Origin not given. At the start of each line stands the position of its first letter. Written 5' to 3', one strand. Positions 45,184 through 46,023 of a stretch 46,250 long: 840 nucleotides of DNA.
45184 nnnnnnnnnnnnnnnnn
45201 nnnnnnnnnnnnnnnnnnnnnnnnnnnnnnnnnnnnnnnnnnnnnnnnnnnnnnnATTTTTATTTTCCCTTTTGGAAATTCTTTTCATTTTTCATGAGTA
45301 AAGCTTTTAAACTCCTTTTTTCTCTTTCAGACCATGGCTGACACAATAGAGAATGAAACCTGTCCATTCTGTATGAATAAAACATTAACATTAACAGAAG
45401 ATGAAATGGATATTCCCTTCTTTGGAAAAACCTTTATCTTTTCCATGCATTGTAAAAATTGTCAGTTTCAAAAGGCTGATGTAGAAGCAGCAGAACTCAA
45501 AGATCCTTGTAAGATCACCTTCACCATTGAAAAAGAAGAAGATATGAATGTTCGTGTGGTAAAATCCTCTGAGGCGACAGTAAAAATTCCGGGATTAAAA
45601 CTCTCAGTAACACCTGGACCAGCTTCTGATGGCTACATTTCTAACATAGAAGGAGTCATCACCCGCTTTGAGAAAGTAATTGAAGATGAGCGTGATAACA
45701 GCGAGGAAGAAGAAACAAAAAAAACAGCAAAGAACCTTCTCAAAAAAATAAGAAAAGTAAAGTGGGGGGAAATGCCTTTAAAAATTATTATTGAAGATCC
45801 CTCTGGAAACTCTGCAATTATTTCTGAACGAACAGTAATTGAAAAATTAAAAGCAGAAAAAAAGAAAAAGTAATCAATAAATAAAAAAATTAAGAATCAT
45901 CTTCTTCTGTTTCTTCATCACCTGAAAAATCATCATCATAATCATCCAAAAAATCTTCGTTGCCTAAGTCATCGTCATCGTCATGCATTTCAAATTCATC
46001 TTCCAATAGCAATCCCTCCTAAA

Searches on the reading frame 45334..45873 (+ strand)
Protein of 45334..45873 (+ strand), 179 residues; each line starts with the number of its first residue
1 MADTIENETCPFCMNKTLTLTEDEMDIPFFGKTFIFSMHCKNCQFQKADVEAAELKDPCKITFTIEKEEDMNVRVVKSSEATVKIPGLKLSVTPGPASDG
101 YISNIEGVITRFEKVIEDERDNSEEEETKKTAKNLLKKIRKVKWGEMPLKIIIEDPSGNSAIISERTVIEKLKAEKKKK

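Call 19: search_protein_families(library=pfam, proteins=[window:45334-45873:+])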
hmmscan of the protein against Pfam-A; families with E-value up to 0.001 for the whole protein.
window:45334-45873:+ (179 aa): 2 families
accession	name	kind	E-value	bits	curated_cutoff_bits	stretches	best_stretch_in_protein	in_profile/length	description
PF22794.1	jr-ZPR1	-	2e-22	79.9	27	1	69-165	1-99/125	ZPR1 jelly-roll domain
PF03367.19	Zn_ribbon_ZPR1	-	3.1e-06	26.9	23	1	8-53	7-51/56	ZPR1 zinc-finger domain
